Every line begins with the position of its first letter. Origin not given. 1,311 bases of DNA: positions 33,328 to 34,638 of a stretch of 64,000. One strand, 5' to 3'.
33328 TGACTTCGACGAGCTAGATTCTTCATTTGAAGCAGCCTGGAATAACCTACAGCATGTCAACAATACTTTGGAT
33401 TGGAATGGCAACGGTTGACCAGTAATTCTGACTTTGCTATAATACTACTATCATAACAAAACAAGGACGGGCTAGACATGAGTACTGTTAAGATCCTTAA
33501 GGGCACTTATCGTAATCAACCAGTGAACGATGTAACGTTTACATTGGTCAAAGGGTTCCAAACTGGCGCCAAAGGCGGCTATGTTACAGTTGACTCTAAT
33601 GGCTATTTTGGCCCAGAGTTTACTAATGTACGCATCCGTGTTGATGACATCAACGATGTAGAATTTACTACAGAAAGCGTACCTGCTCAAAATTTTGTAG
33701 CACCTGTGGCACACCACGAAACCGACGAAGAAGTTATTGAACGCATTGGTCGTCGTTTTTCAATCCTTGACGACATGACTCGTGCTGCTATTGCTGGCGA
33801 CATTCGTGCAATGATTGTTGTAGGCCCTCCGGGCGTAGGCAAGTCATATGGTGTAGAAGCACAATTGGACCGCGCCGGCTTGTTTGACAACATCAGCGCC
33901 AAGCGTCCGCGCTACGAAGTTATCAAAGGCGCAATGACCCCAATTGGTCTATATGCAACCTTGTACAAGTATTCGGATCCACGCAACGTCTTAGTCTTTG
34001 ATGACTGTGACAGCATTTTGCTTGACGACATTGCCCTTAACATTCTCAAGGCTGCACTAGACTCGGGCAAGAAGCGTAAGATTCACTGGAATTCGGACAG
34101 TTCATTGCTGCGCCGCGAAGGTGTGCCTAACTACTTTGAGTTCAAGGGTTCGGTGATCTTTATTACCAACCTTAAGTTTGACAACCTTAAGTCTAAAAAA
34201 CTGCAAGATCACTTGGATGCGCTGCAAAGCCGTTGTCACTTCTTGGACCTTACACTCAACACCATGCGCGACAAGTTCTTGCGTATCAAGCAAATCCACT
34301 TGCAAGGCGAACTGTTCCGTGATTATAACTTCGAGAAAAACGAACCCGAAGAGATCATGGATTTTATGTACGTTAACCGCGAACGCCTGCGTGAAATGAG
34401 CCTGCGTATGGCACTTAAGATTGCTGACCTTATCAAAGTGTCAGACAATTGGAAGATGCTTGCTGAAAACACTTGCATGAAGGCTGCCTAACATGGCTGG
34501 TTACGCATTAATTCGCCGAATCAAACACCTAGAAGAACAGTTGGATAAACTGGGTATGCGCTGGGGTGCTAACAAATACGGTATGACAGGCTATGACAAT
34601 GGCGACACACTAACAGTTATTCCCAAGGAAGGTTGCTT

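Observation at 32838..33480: Tandem array of three near-identical consensus early promoters driving micro-ORFs, with stop codons embedded in the next -35 box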

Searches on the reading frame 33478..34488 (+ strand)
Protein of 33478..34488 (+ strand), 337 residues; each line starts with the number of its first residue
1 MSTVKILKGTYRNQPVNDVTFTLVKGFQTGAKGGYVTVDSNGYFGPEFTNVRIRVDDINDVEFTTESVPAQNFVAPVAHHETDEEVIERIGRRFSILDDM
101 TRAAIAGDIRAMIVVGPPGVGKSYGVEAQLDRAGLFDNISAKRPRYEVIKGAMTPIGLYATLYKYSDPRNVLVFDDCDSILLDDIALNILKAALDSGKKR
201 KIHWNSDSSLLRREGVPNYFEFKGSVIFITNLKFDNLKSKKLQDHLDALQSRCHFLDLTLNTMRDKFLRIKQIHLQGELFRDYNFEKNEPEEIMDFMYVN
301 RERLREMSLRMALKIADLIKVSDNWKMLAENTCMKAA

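Call 8: search_dna_similar(query=window:33478-34488:+, collection=phages, mode=protein, max_rows=25)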
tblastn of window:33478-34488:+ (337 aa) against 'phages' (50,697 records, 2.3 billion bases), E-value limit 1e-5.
Records with a match: 1308; places in all: 1309; records where one place covers at least 80% of the query: 476.
Best place of each record, by identity: <60% 1308.
By first word of the organism name: Escherichia 558; Klebsiella 149; Vibrio 121; Shigella 76; Acinetobacter 69; Aeromonas 48; Enterobacteria 43; Salmonella 37; Enterobacter 36; Yersinia 35; and 28 more.
By host as written in the record: Escherichia coli 230; - 204; Klebsiella pneumoniae 31; Escherichia coli O157:H7 25; Escherichia coli B 24; Shigella sp. 21; Acinetobacter baumannii 19; Aeromonas salmonicida 15; and 346 more.
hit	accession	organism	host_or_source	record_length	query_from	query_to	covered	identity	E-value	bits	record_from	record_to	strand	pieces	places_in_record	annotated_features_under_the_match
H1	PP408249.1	Pseudomonas phage vB_Pa-PAC2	Pseudomonas aeruginosa PAO1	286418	4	335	99%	39.9%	2e-77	263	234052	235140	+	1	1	thioredoxin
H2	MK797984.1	Pseudomonas phage vB_PaeM_PA5oct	-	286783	4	335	99%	39.9%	2e-77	263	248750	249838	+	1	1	thioredoxin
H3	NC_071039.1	Pseudomonas phage vB_PaeM_PA5oct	-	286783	4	335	99%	39.9%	2e-77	263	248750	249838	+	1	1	unknown function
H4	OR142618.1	Pseudomonas phage Callisto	Pseudomonas aeruginosa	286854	4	335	99%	39.9%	2e-77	263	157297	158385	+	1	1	hypothetical protein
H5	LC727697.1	Pseudomonas phage sp. 30-2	Pseudomonas aeruginosa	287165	4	335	99%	39.9%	2e-77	263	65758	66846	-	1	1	hypothetical protein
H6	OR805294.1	Pseudomonas phage Ettore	Pseudomonas aeruginosa PAO1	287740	4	335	99%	39.9%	2e-77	263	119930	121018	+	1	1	hypothetical protein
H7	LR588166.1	Pseudomonas phage vB_PaeM_MIJ3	-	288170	4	335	99%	39.9%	2e-77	263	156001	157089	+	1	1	hypothetical protein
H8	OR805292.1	Pseudomonas phage Cassandra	Pseudomonas aeruginosa PAO1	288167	4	335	99%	39.8%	3e-77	263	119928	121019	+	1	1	hypothetical protein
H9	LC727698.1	Pseudomonas phage sp. 30-3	Pseudomonas aeruginosa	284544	4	335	99%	39.8%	4e-77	263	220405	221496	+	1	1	hypothetical protein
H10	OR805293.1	Pseudomonas phage Deifobo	Pseudomonas aeruginosa PAO1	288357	4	335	99%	39.7%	7e-77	262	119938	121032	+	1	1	hypothetical protein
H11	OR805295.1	Pseudomonas phage Paride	Pseudomonas aeruginosa PAO1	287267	4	335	99%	39.6%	9e-77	261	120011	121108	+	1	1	hypothetical protein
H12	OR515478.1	Citrobacter phage Ci1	Citrobacter sp. JL 976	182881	1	335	99%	38.4%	1e-59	212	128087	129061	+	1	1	thioredoxin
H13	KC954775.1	Cronobacter phage S13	Cronobacter sakazakii ATCC 29544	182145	1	335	99%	36.7%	3e-59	211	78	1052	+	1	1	hypothetical protein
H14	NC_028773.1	Cronobacter phage S13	Cronobacter sakazakii ATCC 29544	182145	1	335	99%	36.7%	3e-59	211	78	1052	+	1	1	hypothetical protein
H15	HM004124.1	Acinetobacter phage Acj9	Acinetobacter johnsonii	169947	1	335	99%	36.6%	1e-56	203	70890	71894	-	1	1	nrdC.10: conserved hypothetical protein | hypothetical protein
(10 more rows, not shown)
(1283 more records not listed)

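Call 10: search_protein_families(library=phrogs, proteins=[window:33478-34488:+], max_evalue=0.01)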
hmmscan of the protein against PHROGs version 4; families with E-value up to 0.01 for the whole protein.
window:33478-34488:+ (337 aa): 3 families
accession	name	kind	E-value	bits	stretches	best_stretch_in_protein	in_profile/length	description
phrog_1250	-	unknown function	5.7e-84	282.9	1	1-335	1-327/327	unknown function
phrog_3277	-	DNA, RNA and nucleotide metabolism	0.00039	21.3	0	224-266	111-155/168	DnaC-like helicase loader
phrog_168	-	DNA, RNA and nucleotide metabolism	0.0059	17.3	1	105-277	38-180/314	clamp loader of DNA polymerase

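Call 11: search_protein_families(library=pfam, proteins=[window:33478-34488:+], max_evalue=0.01)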
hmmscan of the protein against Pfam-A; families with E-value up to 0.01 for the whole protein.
window:33478-34488:+ (337 aa): 2 families
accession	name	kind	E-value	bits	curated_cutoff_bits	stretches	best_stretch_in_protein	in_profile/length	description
PF13191.12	AAA_16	-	0.00094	20.2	32.6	0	95-130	10-45/167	AAA ATPase domain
PF00004.35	AAA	-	0.0013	19.6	21.2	1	112-221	1-99/131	ATPase family associated with various cellular activities (AAA)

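Call 18: get_annotated_region(hit=H3, flank=4000)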
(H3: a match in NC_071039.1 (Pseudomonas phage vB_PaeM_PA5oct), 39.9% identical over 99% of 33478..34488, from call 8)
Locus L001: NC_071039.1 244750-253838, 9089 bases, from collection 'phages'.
description: Pseudomonas phage vB_PaeM_PA5oct, complete genome.
organism: Pseudomonas phage vB_PaeM_PA5oct (NCBI taxid 2163605)
taxonomy: Viruses; Duplodnaviria; Heunggongvirae; Uroviricota; Caudoviricetes; Arenbergviridae; Wroclawvirus; Wroclawvirus PA5oct
host: -; source: -; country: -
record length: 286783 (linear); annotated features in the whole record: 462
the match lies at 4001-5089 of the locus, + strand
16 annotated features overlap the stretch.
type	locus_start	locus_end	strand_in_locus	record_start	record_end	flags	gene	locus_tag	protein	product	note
CDS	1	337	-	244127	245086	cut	-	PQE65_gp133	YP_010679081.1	structural protein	ESI-MS/MS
CDS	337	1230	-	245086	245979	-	-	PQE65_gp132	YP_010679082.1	hypothetical protein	-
ncRNA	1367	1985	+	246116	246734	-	-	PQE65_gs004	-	putative lncRNA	ncRNA004; Annotation based on RNA-Seq data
CDS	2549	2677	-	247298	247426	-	-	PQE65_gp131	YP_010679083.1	hypothetical protein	-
CDS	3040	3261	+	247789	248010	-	-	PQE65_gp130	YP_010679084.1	hypothetical protein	-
CDS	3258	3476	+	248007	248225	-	-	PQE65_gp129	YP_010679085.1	hypothetical protein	-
CDS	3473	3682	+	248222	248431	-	-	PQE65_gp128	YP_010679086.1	hypothetical protein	-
CDS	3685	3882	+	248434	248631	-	-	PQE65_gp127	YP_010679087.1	hypothetical protein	-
CDS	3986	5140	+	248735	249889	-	-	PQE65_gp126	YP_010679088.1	unknown function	-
CDS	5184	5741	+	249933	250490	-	-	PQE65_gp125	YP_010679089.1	hypothetical protein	-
CDS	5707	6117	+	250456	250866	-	-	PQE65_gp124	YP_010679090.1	hypothetical protein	-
CDS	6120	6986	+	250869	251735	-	-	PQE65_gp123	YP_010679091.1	hypothetical protein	-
CDS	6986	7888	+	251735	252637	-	-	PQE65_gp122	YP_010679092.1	hypothetical protein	-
CDS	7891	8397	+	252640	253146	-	-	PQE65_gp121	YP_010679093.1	hypothetical protein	-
CDS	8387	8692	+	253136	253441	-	-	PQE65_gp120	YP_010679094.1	hypothetical protein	-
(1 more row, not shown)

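Call 19: find_related_loci(query=window:33478-34488:+, collection=viral_contigs, flank=6000)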
Query window:33478-34488:+ (337 aa) in viral_contigs; peptide patterns used: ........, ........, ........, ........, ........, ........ (x = any residue, [..] = any of these).
600 stretches matched a pattern (row limit reached: there are more); 599 encode a relative of the query (tblastn E <= 1e-3); the best 80 are kept; 80 distinct loci.
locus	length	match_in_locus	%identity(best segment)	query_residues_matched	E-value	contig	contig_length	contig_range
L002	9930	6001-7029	74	1-335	1e-171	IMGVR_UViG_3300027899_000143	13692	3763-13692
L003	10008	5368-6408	73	1-335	5e-170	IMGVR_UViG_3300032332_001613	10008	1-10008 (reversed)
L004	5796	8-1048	73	1-335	1e-171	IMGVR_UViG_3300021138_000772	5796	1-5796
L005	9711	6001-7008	74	1-335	3e-169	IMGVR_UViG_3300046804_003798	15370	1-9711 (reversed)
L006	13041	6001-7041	72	1-335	6e-169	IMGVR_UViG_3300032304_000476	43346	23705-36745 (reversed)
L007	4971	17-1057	72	1-335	2e-172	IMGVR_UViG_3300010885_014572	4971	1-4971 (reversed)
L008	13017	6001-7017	73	1-335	1e-168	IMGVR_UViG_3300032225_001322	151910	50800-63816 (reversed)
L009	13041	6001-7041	72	1-335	2e-168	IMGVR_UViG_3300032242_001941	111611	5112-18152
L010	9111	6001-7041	71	1-335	3e-168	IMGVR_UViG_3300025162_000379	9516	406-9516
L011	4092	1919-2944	72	1-335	6e-174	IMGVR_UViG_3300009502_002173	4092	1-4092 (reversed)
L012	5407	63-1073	72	1-335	5e-171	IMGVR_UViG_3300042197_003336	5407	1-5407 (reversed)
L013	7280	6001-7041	71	1-335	6e-168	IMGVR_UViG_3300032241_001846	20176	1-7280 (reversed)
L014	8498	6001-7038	71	1-335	8e-168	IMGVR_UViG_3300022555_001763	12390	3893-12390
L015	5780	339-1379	71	1-335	7e-170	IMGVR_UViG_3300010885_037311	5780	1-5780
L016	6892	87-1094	72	1-337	3e-168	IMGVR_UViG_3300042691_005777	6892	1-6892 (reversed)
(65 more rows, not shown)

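Call 70: search_solved_structures(query=window:33478-34488:+, max_evalue=0.01)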
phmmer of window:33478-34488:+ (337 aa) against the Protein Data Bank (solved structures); distinct sequences matched with E-value up to 0.01: 0.
